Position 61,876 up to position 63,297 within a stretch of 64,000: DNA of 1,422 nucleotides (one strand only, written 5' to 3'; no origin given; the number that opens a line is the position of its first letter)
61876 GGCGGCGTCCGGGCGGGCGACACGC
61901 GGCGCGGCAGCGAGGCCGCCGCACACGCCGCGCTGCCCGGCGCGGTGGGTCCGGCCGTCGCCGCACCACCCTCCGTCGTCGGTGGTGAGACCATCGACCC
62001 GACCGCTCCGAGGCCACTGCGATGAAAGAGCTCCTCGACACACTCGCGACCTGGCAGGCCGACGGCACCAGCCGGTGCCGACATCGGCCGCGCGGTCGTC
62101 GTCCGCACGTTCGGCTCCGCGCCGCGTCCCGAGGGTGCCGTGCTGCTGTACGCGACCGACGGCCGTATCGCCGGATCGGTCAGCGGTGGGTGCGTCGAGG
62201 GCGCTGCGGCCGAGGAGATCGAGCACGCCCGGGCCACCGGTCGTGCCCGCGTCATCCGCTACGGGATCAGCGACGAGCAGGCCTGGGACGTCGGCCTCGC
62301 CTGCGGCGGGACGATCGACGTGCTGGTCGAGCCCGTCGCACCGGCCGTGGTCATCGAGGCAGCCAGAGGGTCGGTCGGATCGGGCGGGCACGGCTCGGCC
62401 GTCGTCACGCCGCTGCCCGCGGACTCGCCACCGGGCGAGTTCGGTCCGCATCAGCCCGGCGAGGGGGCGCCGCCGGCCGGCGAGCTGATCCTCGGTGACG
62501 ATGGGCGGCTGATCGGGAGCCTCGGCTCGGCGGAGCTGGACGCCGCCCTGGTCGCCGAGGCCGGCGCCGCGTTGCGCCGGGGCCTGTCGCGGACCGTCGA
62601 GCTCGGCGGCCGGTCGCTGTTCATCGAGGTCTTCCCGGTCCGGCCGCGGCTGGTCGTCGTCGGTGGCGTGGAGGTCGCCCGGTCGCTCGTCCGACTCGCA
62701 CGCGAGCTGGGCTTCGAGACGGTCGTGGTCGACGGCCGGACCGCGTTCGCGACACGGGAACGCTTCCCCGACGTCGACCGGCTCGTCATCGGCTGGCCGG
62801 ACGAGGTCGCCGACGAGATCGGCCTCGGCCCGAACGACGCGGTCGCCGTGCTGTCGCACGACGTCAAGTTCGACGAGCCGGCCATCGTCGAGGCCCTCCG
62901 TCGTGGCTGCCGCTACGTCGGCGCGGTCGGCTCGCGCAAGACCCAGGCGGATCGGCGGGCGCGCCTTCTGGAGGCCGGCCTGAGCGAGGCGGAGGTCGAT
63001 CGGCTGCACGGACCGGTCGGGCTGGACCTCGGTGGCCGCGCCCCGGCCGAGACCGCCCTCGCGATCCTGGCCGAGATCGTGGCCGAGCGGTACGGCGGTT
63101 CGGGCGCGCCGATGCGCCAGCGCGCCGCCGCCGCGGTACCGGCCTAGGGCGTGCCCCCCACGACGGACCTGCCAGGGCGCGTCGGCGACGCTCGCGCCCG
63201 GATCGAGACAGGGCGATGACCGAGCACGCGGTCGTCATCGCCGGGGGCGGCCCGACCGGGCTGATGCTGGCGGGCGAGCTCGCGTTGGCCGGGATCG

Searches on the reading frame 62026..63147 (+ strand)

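Call 6: search_protein_families(library=pfam, proteins=[window:62026-63147:+], max_evalue=0.01)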
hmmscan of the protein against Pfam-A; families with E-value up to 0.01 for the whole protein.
window:62026-63147:+ (373 aa): 2 families
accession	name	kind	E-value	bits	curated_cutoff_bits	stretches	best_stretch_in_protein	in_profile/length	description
PF13478.12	XdhC_C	-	4.9e-40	137.4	29.7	1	209-351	1-125/125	XdhC Rossmann domain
PF02625.21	XdhC_CoxI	-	7.7e-21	74.3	24.3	2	16-80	4-68/68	XdhC and CoxI family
